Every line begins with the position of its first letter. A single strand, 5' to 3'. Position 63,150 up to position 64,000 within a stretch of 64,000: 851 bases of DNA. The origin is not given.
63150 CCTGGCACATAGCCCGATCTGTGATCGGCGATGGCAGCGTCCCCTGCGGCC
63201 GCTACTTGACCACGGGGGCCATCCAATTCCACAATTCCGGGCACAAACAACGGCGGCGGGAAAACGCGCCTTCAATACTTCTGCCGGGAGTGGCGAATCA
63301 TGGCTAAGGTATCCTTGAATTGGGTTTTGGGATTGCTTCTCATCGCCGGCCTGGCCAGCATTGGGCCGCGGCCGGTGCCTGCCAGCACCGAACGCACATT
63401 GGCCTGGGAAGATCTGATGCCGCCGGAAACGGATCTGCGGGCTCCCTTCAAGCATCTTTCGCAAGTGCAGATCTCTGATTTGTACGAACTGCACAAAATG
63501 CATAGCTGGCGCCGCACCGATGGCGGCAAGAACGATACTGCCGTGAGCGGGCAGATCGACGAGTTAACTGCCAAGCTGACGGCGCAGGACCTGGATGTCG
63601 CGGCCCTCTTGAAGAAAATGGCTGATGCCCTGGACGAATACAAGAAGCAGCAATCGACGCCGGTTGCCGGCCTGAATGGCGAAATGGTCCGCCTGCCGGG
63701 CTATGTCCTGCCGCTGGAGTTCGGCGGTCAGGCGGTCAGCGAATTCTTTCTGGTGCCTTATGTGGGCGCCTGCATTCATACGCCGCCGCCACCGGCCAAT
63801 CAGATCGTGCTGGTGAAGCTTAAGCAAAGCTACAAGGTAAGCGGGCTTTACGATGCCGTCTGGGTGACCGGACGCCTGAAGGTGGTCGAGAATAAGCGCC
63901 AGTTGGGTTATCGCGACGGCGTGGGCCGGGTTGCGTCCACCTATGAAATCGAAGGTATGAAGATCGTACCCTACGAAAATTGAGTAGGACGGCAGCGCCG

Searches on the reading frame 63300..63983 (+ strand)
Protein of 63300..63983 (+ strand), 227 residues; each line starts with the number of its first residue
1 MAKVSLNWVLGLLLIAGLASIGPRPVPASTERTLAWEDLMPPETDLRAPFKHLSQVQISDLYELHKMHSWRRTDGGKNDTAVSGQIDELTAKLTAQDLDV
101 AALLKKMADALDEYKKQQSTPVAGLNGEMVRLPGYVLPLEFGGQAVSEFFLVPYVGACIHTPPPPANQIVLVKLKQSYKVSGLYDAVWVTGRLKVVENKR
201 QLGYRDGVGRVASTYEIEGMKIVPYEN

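Call 21: search_protein_families(library=pfam, proteins=[window:63300-63983:+], max_evalue=0.00001)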
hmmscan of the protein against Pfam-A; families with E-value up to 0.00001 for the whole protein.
window:63300-63983:+ (227 aa): 1 family
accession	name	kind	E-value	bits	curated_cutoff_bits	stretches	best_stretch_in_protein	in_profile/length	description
PF11736.14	DUF3299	-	6.5e-37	127.2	22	1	36-218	1-133/139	Protein of unknown function (DUF3299)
